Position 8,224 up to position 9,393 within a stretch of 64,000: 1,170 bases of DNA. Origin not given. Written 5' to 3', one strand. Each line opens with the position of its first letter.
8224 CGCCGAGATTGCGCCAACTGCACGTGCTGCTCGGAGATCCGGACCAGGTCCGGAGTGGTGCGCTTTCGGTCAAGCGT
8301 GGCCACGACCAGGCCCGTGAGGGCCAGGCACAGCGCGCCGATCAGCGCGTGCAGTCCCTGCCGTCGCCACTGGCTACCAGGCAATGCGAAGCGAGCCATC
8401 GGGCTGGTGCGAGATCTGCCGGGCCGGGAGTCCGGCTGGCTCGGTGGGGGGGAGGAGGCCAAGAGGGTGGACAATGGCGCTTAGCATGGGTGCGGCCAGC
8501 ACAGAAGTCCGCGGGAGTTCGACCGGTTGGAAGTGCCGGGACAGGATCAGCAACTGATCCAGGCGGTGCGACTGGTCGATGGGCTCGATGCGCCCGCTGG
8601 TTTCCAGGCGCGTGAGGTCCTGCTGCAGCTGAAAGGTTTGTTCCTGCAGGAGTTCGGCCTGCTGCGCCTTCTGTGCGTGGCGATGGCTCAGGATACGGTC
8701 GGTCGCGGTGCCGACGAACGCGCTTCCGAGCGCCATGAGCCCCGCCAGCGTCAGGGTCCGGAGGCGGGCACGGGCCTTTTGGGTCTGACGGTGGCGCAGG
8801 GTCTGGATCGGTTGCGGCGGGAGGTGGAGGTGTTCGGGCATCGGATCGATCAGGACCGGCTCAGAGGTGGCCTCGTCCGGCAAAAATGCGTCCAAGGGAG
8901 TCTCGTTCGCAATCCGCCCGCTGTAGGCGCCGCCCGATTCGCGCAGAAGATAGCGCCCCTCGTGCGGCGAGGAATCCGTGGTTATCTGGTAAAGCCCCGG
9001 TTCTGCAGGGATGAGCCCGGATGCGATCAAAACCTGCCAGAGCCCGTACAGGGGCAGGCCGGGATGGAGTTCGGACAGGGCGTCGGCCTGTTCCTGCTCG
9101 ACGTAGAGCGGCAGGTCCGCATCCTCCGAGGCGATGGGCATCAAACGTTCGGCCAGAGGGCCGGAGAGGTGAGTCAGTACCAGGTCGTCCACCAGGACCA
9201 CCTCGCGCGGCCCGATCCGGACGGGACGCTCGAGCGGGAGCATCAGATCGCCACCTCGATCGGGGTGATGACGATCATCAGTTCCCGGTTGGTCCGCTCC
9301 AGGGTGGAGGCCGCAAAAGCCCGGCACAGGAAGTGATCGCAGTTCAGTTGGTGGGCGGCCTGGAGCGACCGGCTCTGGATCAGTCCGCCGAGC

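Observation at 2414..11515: Compact 11-gene type IVb-pilus-like operon with TCP/BFP gene order in a chromosomal housekeeping context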

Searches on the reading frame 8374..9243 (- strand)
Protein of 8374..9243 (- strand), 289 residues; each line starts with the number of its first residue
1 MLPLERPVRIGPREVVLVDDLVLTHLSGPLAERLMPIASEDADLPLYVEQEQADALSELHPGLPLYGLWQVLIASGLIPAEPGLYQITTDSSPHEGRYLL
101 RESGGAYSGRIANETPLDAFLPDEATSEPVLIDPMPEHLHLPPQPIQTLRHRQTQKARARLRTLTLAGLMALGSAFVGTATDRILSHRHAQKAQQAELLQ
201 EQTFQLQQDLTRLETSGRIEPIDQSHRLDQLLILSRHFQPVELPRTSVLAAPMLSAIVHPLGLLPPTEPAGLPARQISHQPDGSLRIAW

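Call 6: search_protein_families(library=pfam, max_evalue=0.1, proteins=[window:8374-9243:-])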
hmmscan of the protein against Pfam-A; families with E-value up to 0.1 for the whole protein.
window:8374-9243:- (289 aa): 0 families

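Call 7: search_protein_families(library=ncbifam, max_evalue=0.1, proteins=[window:8374-9243:-])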
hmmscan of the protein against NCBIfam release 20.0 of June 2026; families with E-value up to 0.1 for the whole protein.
window:8374-9243:- (289 aa): 0 families

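Call 51: search_solved_structures(query=A2, max_evalue=10)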
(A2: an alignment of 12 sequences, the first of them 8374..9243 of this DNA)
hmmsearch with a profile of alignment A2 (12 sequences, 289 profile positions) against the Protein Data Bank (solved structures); distinct sequences matched with E-value up to 10: 3.
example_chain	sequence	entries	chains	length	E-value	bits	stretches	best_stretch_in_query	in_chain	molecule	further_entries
7tgh_3A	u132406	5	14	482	0.088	15.3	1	162-231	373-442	M16 family peptidase, putative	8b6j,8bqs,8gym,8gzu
7f2f_A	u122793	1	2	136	0.14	14.6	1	207-274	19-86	Serine-rich protein TYE7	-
4x9m_A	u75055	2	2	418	0.25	13.8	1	95-162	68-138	L-alpha-glycerophosphate oxidase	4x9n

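Call 53: search_protein_families(library=pfam, alignment_id=A2, max_evalue=1)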
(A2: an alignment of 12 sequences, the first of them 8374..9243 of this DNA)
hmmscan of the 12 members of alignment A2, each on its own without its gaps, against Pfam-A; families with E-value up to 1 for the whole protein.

A. member 1, window:8374-9243:- (289 aa): 0 families

B. families by the number of members that match (of 12 scanned): 5 families
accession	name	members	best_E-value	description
PF21029.3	RMC1_N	1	0.0049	Regulator of MON1-CCZ1 complex, N-terminal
PF21514.3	FimA-like_C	1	0.02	FimA-like major fimbrial subunit protein, C-terminal domain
PF12206.14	DUF3599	1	0.06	Domain of unknown function (DUF3599)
PF14165.11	YtzH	1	0.081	YtzH-like protein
PF17919.7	RT_RNaseH_2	1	0.2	RNase H-like domain found in reverse transcriptase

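Call 67: search_protein_representatives(protein=window:8374-9243:-)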
Query: 289 residues. Proteins with E-value up to 0.001 (for the whole library): 77; up to 1e-10: 14; up to 1e-30: 8. The best 77 are listed.
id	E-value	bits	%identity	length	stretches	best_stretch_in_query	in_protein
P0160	8.9e-132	455.2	74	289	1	1-289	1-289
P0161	4.1e-72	259.4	46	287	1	1-289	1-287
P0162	1.4e-71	257.6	48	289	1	1-289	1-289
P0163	2.9e-67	243.5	49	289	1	1-289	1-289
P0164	4.4e-56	206.8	62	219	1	1-157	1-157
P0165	3.3e-50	187.6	64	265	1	1-149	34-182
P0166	1.0e-42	163.0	39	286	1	1-289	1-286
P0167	9.2e-42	159.9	43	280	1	1-289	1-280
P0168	2.7e-27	112.4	43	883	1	1-174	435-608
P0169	1.1e-11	61.2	29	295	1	2-229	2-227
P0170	2.0e-11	60.4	30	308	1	5-226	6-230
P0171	2.0e-11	60.3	24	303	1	10-289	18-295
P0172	5.9e-11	58.8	30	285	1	1-250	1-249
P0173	6.0e-11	58.8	29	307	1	3-212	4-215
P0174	1.1e-10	57.9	26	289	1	3-289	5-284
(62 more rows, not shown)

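Call 73: predict_structure(alignment_id=A6)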
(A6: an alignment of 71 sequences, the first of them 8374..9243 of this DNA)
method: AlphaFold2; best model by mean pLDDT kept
length: 289 residues; sequences in the alignment: 71
mean_pLDDT: 93.6   pTM: 0.68
mean pLDDT of the five models: 93.6, 93.5, 93.1, 92.8, 92.6
residues with pLDDT >= 90: 236; 70-90: 47; 50-70: 6; < 50: 0
segments of 3 or more residues with pLDDT < 50: none
pLDDT, mean of each block of 10 residues (from residue 1): 96 97 93 96 97 96 97 98 96 89 95 84 82 96 95 91 97 98 98 98 97 76 83 96 89 95 96 96 96
secondary structure, 60 per line:
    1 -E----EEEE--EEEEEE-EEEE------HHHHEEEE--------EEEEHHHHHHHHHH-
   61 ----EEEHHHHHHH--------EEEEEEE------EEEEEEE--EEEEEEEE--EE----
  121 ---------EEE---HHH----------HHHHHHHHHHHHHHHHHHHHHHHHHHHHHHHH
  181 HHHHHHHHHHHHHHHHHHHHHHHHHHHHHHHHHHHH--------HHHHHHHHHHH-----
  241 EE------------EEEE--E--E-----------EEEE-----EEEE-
elements in order: E7-10 E13-18 E20-23 H30-33 E34-37 E46-49 H50-59 E65-67 H68-74 E83-89 E96-102 E105-112 E130-132 H149-216 H225-235 E255-258 E276-279 E285-288

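Call 87: fold_search(model_id=the predicted structure, library=pdb)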
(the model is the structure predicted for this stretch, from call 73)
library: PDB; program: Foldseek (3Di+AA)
matches with E <= 10: 531; with E <= 0.001: 0
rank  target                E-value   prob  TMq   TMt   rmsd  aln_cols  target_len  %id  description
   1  6s84_F                1.8e-01  0.20  0.12  0.16   7.6        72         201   12  TsaBDE complex from Thermotoga maritima (released 2019-07-17)
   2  6s84_C                2.0e-01  0.20  0.12  0.16   7.6        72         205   10  TsaBDE complex from Thermotoga maritima (released 2019-07-17)
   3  2a6a_B                2.0e-01  0.16  0.13  0.18  10.7       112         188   12  Crystal structure of Glycoprotein endopeptidase (tm0874) from THERMOTOGA MARITIMA at 2.50 A resolution (released 2005-07-19)
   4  4y0w_A                2.1e-01  0.15  0.13  0.17   8.8       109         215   16  YeaZ from Pseudomonas aeruginosa (released 2016-01-27)
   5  4pht_Y                2.2e-01  0.28  0.20  0.24   6.3       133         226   14  ATPase GspE in complex with the cytoplasmic domain of GspL from the Vibrio vulnificus type II Secretion system (released 2014-11-26)
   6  4wq5_D                2.2e-01  0.16  0.12  0.14   7.2        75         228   16  YgjD(V85E)-YeaZ heterodimer in complex with ATP (released 2015-01-28)
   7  6n9a_B                2.2e-01  0.15  0.12  0.15  10.4       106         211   12  Crystal Structure of Thermotoga maritima threonylcarbamoyladenosine biosynthesis complex TsaB2D2E2 bound to ATP and ca (released 2019-05-22)
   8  4ydu_C                2.6e-01  0.14  0.12  0.14   7.4        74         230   18  Crystal structure of E. coli YgjD-YeaZ heterodimer in complex with ADP (released 2015-03-04)
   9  6nak_C                3.1e-01  0.16  0.12  0.16   7.5        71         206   13  BACTERIAL PROTEIN COMPLEX TM BDE complex (released 2023-04-26)
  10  2gem_A                3.1e-01  0.14  0.13  0.16   7.2        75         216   15  2.1A crystal structure of Salmonella tyhpimurium YeaZ, a putative Gram-negative RPF, form-A (released 2006-08-01)
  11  4pht_X                3.5e-01  0.21  0.20  0.24   7.2       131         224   18  ATPase GspE in complex with the cytoplasmic domain of GspL from the Vibrio vulnificus type II Secretion system (released 2014-11-26)
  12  2a6a_A                3.5e-01  0.13  0.12  0.16  11.7       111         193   12  Crystal structure of Glycoprotein endopeptidase (tm0874) from THERMOTOGA MARITIMA at 2.50 A resolution (released 2005-07-19)
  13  5br9_C                5.6e-01  0.14  0.15  0.19   7.6        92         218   15  Crystal structure of an uncharacterized protein with similarity to peptidase YEAZ from Pseudomonas aeruginosa (released 2015-07-15)
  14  2gel_A                5.6e-01  0.08  0.11  0.13   8.3        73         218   18  2.05A crystal structure of Salmonella typhimurium YeaZ, form B (released 2006-08-01)
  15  5br9_B                5.9e-01  0.13  0.15  0.19   7.4        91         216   15  Crystal structure of an uncharacterized protein with similarity to peptidase YEAZ from Pseudomonas aeruginosa (released 2015-07-15)
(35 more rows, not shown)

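Call 91: find_encoding_contigs(protein=P0170, flank=10000, max_places=1)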
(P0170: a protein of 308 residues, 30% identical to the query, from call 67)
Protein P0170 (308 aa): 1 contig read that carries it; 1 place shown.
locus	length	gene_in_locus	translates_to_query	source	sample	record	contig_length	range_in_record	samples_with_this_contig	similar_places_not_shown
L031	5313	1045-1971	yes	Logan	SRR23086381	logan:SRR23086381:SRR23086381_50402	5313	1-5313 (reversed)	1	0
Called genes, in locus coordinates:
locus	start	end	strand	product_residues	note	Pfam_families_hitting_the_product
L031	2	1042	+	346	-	?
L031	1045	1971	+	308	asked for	-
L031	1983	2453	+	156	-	-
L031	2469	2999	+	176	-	-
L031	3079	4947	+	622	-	PF00437:T2SSE, PF25199:nSTAND_NTPase5 (faint)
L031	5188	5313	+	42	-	?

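Call 92: find_encoding_contigs(protein=P0171, flank=10000, max_places=1)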
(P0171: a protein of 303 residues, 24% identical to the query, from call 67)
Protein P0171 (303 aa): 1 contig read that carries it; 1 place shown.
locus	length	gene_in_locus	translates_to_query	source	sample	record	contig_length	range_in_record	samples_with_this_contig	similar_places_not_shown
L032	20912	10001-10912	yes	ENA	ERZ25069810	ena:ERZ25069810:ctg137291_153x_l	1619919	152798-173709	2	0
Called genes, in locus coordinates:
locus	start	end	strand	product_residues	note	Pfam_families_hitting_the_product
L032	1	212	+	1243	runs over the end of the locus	PF13116:YhdP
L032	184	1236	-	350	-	PF00005:ABC_tran, PF13304:AAA_21 (faint), PF08402:TOBE_2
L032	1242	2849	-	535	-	PF00528:BPD_transp_1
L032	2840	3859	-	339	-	PF01547:SBP_bac_1, PF13531:SBP_bac_11, PF13416:SBP_bac_8, PF13343:SBP_bac_6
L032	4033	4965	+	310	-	PF01063:Aminotran_4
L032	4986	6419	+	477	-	PF00294:PfkB, PF08543:Phos_pyr_kin (weak), PF01467:CTP_transf_like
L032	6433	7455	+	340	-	PF01075:Glyco_transf_9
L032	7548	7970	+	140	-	-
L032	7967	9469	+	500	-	PF00263:Secretin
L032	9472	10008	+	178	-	-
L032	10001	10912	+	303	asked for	-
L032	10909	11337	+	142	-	-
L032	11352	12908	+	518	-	PF00437:T2SSE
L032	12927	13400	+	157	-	PF07963:N_methyl (weak)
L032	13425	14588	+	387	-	PF00482:T2SSF (faint)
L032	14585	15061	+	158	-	-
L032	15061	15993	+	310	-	-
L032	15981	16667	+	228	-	-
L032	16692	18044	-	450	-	PF13742:tRNA_anti_2, PF01336:tRNA_anti-codon, PF02601:Exonuc_VII_L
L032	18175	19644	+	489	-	PF00478:IMPDH, PF00571:CBS, PF01070:FMN_dh, PF01729:QRPTase_C (weak), PF03060:NMO, PF01645:Glu_synthase (weak)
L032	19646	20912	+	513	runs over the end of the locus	PF00117:GATase, PF07722:Peptidase_C26, PF02540:NAD_synthase, PF00958:GMP_synt_C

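Call 114: search_protein_families(library=ncbifam, max_evalue=0.01, proteins=[L032:7548-7970:+, L032:9472-10008:+, L032:10909-11337:+, L032:15061-15993:+, L032:15981-16667:+, L032:7967-9469:+, L032:11352-12908:+])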
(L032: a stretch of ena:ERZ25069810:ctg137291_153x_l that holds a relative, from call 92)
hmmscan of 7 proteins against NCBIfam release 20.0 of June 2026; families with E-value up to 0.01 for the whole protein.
L032:7548-7970:+ (140 aa): 0 families

L032:9472-10008:+ (178 aa): 0 families

L032:10909-11337:+ (142 aa): 0 families

L032:15061-15993:+ (310 aa): 3 families
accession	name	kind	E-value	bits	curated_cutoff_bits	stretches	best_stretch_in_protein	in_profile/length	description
TIGR02532.1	IV_pilin_GFxxxE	domain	6.4e-05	22.6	16.3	1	5-26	2-23/24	prepilin-type N-terminal cleavage/methylation domain-containing protein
TIGR01710.1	typeII_sec_gspG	equivalog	0.00081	19.4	88.85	1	5-69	1-60/134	type II secretion system major pseudopilin GspG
TIGR01708.2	typeII_sec_gspH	equivalog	0.0036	17.3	80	1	5-26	2-23/169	type II secretion system minor pseudopilin GspH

L032:15981-16667:+ (228 aa): 0 families

L032:7967-9469:+ (500 aa): 6 families
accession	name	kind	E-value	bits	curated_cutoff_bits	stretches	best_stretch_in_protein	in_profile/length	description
TIGR02519.1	pilus_MshL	equivalog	9.8e-25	87.1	250.2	1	232-498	4-290/290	pilus (MSHA type) biogenesis protein MshL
TIGR02520.1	pilus_B_mal_scr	equivalog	1.1e-11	43.9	287.65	1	235-495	245-511/513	PilN family type IVB pilus formation outer membrane protein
TIGR02517.1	type_II_gspD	equivalog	2.5e-10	39.5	351.35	1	319-499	412-591/600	type II secretion system secretin GspD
TIGR02515.1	IV_pilus_PilQ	subfamily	1.6e-09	37.3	284.35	1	317-498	254-427/428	type IV pilus secretin PilQ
TIGR02516.1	type_III_yscC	equivalog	2.6e-06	26.3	238.45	1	215-499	187-462/463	type III secretion system outer membrane ring subunit SctC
NF010083.0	PRK13568.1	equivalog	1.6e-05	23.9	554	1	247-499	172-418/419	DNA uptake porin HofQ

L032:11352-12908:+ (518 aa): 20 families
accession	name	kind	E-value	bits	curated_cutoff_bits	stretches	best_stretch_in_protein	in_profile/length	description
TIGR02533.1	type_II_gspE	equivalog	5.5e-85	285.8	630.25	2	139-427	115-388/486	type II secretion system ATPase GspE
NF007755.0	PRK10436.1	equivalog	1.4e-81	274.6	617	2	132-427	84-364/465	type II secretion system protein GspE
TIGR02538.1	type_IV_pilB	equivalog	8.2e-72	242.6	675.65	2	137-426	185-460/564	type IV-A pilus assembly ATPase PilB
NF053534.1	T4PilAsmATPsTfpB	equivalog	2.2e-66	224.5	850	2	137-430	204-484/584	type IV pilus assembly ATPase TfpB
NF041000.1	ATPase_ComGA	equivalog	3.1e-61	206.7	300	1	139-419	2-266/267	competence type IV pilus ATPase ComGA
TIGR01420.1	pilT_fam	subfamily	3.8e-45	154.6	319.1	1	137-422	2-272/343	PilT/PilU family type 4a pilus ATPase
TIGR02525.1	plasmid_TraJ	equivalog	5e-22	78.4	368.3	1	280-397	149-271/372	plasmid transfer ATPase TraJ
TIGR02524.1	dot_icm_DotB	equivalog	3.9e-18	65.8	463.3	1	279-395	133-256/358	Dot/Icm type IV secretion system ATPase DotB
TIGR02782.1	TrbB_P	equivalog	5.7e-13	48.8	304.55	1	264-397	121-254/303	P-type conjugative transfer ATPase TrbB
NF058587.1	archaellum_moto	equivalog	3e-11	42.8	550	1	280-396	275-394/527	archaellum flagellar ATPase motor FlaI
NF010407.0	PRK13833.1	subfamily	3.4e-11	43.2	499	1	282-398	146-262/323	conjugal transfer protein TrbB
NF010469.0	PRK13894.1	subfamily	1.1e-10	41.3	508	1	273-397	143-266/320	conjugal transfer ATPase TrbB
TIGR02788.1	VirB11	equivalog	1.7e-07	30.6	249.95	1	266-398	131-265/308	P-type DNA transfer ATPase VirB11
TIGR03819.1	heli_sec_ATPase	hypoth_equivalog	8.1e-07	28.5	373.15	1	245-396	144-298/340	TadA family conjugal transfer-associated ATPase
NF010335.0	PRK13764.1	equivalog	1.2e-06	27.3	340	1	279-407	262-385/613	ATPase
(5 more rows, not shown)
